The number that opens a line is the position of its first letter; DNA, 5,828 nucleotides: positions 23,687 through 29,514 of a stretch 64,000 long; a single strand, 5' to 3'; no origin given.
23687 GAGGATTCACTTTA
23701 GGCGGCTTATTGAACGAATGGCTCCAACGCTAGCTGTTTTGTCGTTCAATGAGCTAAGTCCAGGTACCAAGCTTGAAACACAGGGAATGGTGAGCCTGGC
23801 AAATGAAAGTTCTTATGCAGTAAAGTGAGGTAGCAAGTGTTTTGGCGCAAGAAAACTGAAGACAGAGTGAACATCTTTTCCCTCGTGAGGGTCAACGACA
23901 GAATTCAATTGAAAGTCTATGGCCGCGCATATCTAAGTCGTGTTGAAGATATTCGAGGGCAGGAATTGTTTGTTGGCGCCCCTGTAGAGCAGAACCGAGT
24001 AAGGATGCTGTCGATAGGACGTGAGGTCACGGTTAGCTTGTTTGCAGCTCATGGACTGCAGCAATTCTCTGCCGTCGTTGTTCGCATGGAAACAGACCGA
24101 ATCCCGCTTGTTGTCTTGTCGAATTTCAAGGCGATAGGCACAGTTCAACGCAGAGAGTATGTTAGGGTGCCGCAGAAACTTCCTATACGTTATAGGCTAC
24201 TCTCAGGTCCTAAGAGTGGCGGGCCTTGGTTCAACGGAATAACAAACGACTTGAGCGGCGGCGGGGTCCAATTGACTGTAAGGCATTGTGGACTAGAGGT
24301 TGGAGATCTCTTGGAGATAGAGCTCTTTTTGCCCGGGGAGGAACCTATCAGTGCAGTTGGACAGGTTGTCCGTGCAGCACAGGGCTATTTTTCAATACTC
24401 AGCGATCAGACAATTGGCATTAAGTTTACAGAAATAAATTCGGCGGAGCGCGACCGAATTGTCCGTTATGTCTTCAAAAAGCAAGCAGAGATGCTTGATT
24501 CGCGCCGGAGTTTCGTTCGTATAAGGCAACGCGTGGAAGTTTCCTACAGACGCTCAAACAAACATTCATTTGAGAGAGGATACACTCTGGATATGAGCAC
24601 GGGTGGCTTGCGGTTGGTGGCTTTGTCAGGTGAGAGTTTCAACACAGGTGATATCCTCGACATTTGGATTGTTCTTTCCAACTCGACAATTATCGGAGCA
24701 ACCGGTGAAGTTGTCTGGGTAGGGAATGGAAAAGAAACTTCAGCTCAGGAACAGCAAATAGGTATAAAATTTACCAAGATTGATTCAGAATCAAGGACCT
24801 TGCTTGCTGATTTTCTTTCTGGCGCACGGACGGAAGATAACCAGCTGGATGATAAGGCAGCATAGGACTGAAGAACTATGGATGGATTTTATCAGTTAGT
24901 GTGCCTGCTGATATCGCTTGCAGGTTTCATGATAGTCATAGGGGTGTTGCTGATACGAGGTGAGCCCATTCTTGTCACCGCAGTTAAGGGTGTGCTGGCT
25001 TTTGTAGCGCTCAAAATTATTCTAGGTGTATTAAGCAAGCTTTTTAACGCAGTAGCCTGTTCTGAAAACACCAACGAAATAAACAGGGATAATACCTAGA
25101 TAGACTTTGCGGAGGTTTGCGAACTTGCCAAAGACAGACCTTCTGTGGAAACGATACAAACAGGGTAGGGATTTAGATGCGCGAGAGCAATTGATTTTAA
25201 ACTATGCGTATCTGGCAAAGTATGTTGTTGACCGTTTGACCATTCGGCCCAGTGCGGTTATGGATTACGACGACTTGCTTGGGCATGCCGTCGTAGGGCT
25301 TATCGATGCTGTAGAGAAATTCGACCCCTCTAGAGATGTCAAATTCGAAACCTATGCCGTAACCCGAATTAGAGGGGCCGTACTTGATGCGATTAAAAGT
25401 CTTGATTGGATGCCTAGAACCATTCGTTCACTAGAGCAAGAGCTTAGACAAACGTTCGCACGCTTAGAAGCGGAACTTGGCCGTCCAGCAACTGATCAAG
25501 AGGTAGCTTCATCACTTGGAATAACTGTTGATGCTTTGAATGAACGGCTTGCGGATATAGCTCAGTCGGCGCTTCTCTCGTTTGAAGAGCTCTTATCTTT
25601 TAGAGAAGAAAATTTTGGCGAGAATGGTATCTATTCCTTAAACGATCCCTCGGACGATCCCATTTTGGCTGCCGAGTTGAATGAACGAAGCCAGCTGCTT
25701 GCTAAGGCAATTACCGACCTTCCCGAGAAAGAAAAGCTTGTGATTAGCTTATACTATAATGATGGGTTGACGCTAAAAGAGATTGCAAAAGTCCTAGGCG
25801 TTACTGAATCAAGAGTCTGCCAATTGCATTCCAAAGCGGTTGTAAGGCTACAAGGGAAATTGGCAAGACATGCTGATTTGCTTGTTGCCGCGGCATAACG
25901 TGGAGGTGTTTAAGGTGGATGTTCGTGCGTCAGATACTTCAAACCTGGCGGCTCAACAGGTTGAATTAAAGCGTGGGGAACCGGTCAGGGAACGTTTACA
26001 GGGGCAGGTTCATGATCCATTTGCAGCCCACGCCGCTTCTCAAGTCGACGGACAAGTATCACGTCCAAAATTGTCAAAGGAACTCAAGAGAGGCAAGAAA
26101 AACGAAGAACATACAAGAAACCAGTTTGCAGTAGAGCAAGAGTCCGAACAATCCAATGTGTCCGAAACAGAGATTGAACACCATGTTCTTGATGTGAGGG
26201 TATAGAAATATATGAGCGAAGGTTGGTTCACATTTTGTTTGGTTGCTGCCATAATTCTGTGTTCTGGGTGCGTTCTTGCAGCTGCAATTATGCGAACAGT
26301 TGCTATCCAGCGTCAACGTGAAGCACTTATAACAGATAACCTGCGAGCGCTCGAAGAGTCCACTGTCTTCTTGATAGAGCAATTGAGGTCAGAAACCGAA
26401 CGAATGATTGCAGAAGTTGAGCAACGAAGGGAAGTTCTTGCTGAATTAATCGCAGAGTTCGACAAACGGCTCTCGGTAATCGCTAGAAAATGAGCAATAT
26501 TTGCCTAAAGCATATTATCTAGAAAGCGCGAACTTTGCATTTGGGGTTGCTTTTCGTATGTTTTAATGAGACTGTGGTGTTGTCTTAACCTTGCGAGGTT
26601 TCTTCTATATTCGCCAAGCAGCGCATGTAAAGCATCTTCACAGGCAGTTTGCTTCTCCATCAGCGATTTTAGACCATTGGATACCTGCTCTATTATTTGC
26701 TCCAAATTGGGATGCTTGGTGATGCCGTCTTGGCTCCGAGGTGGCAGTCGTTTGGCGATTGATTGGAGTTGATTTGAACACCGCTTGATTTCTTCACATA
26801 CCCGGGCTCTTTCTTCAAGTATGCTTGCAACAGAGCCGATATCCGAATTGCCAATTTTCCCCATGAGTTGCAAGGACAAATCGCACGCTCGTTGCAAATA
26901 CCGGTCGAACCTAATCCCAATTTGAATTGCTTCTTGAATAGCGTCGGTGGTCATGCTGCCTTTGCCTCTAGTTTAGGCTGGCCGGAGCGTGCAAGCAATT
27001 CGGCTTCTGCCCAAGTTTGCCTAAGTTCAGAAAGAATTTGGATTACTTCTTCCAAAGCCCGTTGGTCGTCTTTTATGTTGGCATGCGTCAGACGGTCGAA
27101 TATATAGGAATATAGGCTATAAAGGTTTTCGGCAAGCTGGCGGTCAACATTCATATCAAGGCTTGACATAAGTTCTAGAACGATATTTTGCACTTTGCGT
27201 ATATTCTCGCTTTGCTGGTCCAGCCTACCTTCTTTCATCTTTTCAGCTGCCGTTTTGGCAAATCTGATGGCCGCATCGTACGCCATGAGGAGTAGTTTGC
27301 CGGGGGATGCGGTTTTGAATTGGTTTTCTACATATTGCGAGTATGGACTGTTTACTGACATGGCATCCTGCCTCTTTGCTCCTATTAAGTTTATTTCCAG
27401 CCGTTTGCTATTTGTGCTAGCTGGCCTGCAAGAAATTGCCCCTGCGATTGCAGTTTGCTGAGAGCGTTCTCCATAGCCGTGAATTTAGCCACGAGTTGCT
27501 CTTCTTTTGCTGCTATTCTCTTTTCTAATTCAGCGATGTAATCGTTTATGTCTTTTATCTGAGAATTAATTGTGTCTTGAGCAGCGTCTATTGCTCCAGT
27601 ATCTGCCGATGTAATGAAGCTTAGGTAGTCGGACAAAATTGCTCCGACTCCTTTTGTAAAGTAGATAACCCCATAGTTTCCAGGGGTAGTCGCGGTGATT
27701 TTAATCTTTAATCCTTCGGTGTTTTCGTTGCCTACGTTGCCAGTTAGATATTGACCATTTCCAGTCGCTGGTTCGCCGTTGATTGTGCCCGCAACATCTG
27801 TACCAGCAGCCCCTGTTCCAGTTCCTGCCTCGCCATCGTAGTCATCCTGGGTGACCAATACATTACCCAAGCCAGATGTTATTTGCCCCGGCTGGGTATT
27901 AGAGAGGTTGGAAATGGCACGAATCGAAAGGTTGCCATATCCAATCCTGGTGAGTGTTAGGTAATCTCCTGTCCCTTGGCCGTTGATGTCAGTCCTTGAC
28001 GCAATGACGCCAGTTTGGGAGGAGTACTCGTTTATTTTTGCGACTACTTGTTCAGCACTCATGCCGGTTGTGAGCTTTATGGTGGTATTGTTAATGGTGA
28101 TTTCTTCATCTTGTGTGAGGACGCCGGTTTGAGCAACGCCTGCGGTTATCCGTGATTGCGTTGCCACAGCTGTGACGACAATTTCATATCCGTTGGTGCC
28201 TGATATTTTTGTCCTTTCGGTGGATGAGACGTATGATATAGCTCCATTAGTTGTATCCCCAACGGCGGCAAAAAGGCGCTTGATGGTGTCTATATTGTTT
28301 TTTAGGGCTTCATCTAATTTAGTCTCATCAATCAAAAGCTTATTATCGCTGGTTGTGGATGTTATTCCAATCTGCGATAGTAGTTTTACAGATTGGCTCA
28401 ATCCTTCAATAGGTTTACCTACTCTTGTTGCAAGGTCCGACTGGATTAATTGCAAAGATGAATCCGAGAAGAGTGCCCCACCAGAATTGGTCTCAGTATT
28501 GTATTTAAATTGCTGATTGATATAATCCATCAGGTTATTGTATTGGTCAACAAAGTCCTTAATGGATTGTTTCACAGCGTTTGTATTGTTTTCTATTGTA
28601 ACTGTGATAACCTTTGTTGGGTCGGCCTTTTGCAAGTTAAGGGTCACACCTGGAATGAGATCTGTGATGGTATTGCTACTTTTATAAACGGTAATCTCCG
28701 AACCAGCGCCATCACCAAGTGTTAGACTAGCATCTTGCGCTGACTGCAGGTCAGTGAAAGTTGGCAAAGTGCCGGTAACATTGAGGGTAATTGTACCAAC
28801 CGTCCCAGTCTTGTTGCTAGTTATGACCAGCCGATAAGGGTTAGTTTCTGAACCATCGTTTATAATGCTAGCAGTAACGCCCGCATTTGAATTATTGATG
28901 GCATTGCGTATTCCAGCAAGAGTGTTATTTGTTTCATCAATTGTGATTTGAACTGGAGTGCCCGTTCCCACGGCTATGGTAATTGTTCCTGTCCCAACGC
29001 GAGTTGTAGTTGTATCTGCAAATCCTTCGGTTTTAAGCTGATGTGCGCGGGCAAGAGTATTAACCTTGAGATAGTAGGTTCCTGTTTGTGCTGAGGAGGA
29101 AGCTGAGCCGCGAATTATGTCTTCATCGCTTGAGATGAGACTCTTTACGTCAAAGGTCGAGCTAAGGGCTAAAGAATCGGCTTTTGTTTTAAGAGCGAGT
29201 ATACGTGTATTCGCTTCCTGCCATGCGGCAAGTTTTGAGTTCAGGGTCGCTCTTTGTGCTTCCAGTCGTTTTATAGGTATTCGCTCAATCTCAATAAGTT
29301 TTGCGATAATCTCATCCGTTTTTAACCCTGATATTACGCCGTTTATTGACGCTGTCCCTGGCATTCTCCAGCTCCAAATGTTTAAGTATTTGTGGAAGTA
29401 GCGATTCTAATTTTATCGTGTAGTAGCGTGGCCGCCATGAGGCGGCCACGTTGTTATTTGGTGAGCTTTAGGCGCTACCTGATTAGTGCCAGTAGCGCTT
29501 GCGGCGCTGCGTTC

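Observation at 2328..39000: Three near-identical sigma-54 promoters wire the flagellar genes and a sugar-modification island together, with rpoN encoded next to them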

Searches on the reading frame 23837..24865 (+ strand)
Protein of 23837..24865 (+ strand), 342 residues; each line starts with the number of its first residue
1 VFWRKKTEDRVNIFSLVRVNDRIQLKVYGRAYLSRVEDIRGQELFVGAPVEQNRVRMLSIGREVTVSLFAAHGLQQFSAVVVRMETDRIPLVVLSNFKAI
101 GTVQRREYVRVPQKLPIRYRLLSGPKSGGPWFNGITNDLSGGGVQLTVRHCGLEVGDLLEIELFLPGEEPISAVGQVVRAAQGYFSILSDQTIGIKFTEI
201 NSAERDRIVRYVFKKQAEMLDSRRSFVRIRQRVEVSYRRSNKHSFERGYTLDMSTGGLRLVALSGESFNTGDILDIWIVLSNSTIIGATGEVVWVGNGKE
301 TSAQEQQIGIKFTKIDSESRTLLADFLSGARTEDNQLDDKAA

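Call 9: search_protein_families(library=pfam, proteins=[window:23837-24865:+])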
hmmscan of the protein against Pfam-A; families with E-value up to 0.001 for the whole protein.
window:23837-24865:+ (342 aa): 2 families
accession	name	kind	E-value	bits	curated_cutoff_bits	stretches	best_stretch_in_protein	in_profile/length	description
PF07238.19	PilZ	-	1.2e-33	116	22.5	2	223-327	2-100/102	PilZ domain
PF12945.12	PilZNR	-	2.5e-12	47.2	23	1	19-95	2-83/85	Flagellar protein YcgR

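Call 69: search_protein_families(library=ncbifam, proteins=[window:23837-24865:+], max_evalue=0.00001)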
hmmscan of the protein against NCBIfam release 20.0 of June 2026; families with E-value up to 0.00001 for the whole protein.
window:23837-24865:+ (342 aa): 1 family
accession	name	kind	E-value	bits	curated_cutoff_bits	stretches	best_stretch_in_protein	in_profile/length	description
TIGR02266.1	gmx_TIGR02266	paralog_domain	3.5e-18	65.5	68.7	1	228-328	1-96/96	TIGR02266 family protein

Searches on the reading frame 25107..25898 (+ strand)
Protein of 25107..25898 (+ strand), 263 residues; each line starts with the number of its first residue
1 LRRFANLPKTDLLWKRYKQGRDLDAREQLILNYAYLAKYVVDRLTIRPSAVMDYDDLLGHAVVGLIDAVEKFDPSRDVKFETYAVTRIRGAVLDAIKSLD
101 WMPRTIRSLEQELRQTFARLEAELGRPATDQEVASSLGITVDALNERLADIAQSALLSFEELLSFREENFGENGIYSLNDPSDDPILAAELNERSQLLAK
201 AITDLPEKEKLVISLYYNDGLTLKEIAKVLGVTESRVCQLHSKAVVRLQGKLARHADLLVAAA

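Call 9: search_protein_families(library=pfam, proteins=[window:25107-25898:+])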
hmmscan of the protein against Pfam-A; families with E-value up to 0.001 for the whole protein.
window:25107-25898:+ (263 aa): 6 families
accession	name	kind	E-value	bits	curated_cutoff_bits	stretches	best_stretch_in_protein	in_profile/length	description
PF04545.22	Sigma70_r4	-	2.1e-19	69.2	24.1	1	201-249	1-49/50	Sigma-70, region 4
PF04542.20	Sigma70_r2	-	2e-13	50.4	24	1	33-101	5-70/71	Sigma-70 region 2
PF08281.18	Sigma70_r4_2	-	7.8e-11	41.9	25.7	1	196-248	2-54/54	Sigma-70, region 4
PF04539.22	Sigma70_r3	-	6.9e-08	32.9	25.3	1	112-160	5-53/78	Sigma-70 region 3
PF13384.12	HTH_23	-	2.4e-06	27.6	24.6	1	207-241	4-38/50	Homeodomain-like domain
PF04297.20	UPF0122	-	0.00059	20.5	22.7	0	205-240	18-53/101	Putative helix-turn-helix protein, YlxM / p13 like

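Call 69: search_protein_families(library=ncbifam, proteins=[window:25107-25898:+], max_evalue=0.00001)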
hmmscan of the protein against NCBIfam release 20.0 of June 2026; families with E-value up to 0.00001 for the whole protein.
window:25107-25898:+ (263 aa): 55 families (the best 25 are shown)
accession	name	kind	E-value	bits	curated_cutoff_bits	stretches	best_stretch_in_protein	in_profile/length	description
NF004935.0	PRK06288.1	equivalog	6.1e-81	272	343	1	11-255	20-265/270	RNA polymerase sigma factor WhiG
TIGR02479.1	FliA_WhiG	subfamily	8.2e-73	244.8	189.6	1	29-252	1-223/224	FliA/WhiG family RNA polymerase sigma factor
NF005413.0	PRK06986.1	subfamily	5.4e-65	219.6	201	1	17-254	7-238/241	RNA polymerase sigma factor FliA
NF005809.0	PRK07670.1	equivalog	1.5e-61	208.1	326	1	10-254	9-252/255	FliA/WhiG family RNA polymerase sigma factor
NF004572.0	PRK05911.1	equivalog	1e-44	152.9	378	1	13-253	12-254/257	RNA polymerase sigma factor sigma-28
NF009091.0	PRK12427.1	equivalog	1.4e-38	132.8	339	1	30-248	21-227/233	FliA/WhiG family RNA polymerase sigma factor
TIGR02937.1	sigma70-ECF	superfamily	8e-34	116.6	42.9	1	24-252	1-165/165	sigma-70 family RNA polymerase sigma factor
TIGR02980.1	SigBFG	subfamily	3.6e-29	102.1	234.35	1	24-251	3-225/227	SigB/SigF/SigG family RNA polymerase sigma factor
NF005644.0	PRK07408.1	subfamily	6e-25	88.3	261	1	11-253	14-254/258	RNA polymerase sigma factor SigF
TIGR02885.1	spore_sigF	equivalog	3.1e-22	79.6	321.45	1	19-251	6-230/231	RNA polymerase sporulation sigma factor SigF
NF004052.0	PRK05572.1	subfamily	3.4e-22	79.2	311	1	15-252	24-250/252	SigF/SigG family RNA polymerase sporulation sigma factor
NF005514.0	PRK07122.1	subfamily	9.8e-21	74.1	372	1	26-252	42-263/264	RNA polymerase sigma factor SigF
TIGR02997.1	Sig70-cyanoRpoD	subfamily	8.7e-20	71.2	384.5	1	52-248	99-297/298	RNA polymerase sigma factor, RpoD/SigA family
NF006071.0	PRK08215.1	equivalog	1.1e-19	71.1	372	1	12-250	26-255/258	RNA polymerase sporulation sigma factor SigG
TIGR02394.1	rpoS_proteo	equivalog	1.8e-19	70.4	378.7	1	22-255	44-277/285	RNA polymerase sigma factor RpoS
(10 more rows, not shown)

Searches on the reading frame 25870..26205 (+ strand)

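Call 9: search_protein_families(library=pfam, proteins=[window:25870-26205:+])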
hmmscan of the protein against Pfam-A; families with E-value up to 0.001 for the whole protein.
window:25870-26205:+ (111 aa): 0 families

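Call 33: search_protein_families(library=pfam, proteins=[window:25870-26205:+], max_evalue=1)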
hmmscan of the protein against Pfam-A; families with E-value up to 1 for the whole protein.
window:25870-26205:+ (111 aa): 1 family
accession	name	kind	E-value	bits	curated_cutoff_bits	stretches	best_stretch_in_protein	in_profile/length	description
PF21782.3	PKMT_2nd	-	0.08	13.8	27.8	1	25-104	7-84/98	PKMT, C-terminal winged helix domain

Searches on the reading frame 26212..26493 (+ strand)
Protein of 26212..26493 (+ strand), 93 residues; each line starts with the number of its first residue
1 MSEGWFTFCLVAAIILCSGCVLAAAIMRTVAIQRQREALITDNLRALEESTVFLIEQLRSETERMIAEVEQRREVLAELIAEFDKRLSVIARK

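Call 9: search_protein_families(library=pfam, proteins=[window:26212-26493:+])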
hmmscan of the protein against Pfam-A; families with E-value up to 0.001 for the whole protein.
window:26212-26493:+ (93 aa): 0 families

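Call 33: search_protein_families(library=pfam, proteins=[window:26212-26493:+], max_evalue=1)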
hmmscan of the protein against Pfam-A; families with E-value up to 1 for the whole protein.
window:26212-26493:+ (93 aa): 4 families
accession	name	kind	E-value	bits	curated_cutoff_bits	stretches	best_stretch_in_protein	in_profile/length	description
PF24989.1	DUF7776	-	0.028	15.3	27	1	52-90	13-51/70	Domain of unknown function (DUF7776)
PF23404.1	FAZ1_C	-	0.039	14.5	27.6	1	56-82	5-31/35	FAZ1, C-terminal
PF03273.18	Baculo_gp64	-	0.13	11.4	27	1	40-84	313-360/534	Baculovirus gp64 envelope glycoprotein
PF21132.2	MFD_D3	-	0.15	12.5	21.8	1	66-90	12-36/73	MFD, D3 domain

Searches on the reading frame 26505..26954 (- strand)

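Call 9: search_protein_families(library=pfam, proteins=[window:26505-26954:-])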
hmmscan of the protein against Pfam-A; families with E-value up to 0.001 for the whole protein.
window:26505-26954:- (149 aa): 0 families

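Call 33: search_protein_families(library=pfam, proteins=[window:26505-26954:-], max_evalue=1)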
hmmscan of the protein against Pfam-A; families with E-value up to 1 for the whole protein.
window:26505-26954:- (149 aa): 8 families
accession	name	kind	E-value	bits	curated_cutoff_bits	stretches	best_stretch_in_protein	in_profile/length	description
PF05130.17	FlgN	-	0.0046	17.8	30.5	1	36-139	33-145/147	FlgN protein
PF06456.18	Arfaptin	-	0.036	14.1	32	1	26-111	15-102/229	Arfaptin-like domain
PF14931.11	IFT20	-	0.06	14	27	1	92-136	67-111/119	Intraflagellar transport complex B, subunit 20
PF05400.18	FliT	-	0.071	14.4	29.5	0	37-133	8-85/85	Flagellar protein FliT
PF01920.25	Prefoldin_2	-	0.086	13.3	27.6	0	44-70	65-92/106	Prefoldin subunit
PF15188.11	CCDC-167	-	0.11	13.3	27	1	50-120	7-69/84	Coiled-coil domain-containing protein 167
PF13713.11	BRX_N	-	0.12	12.5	24.5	1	56-72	13-29/37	Transcription factor BRX N-terminal domain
PF05714.16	PFam54_60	-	0.14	12.2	27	1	88-133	113-158/185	Borrelia Bbcrasp-1 domain containing protein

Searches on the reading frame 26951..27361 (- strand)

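Call 9: search_protein_families(library=pfam, proteins=[window:26951-27361:-])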
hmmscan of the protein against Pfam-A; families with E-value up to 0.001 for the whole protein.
window:26951-27361:- (136 aa): 1 family
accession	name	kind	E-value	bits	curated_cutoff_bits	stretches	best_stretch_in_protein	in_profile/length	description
PF02561.19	FliS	-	3.4e-37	127.7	26.7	1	7-120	1-114/115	Flagellar protein FliS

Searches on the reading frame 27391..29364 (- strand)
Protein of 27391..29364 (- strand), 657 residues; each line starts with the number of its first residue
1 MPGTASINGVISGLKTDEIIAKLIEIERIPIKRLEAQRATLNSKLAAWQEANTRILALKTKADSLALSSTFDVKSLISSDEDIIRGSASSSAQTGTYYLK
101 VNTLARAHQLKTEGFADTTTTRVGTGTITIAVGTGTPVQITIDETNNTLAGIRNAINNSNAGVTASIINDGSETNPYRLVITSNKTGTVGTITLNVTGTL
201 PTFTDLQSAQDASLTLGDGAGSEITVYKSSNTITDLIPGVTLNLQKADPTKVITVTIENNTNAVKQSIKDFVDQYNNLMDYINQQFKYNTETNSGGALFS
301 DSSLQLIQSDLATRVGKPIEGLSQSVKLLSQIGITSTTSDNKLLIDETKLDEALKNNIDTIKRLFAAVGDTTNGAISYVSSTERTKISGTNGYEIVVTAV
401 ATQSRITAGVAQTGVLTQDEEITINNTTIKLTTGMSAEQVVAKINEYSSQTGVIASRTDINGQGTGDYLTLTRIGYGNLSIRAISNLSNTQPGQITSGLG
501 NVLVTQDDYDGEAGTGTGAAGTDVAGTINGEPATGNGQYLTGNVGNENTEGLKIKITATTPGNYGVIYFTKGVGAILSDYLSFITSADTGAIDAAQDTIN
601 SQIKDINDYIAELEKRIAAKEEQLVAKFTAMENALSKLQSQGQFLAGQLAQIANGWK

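Call 9: search_protein_families(library=pfam, proteins=[window:27391-29364:-])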
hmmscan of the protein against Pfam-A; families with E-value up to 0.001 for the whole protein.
window:27391-29364:- (657 aa): 3 families
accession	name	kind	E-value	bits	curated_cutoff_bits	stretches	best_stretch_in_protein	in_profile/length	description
PF07195.17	FliD_C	-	1.8e-47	162.2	25.4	2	209-382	1-162/236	Flagellar hook-associated protein 2 C-terminus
PF02465.23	FliD_N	-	8.9e-23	81.2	24.8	1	12-108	1-97/97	Flagellar hook-associated protein 2 N-terminus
PF07196.18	Flagellin_IN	-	1.1e-10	41.9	22.7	2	127-185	1-55/55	Flagellin hook IN motif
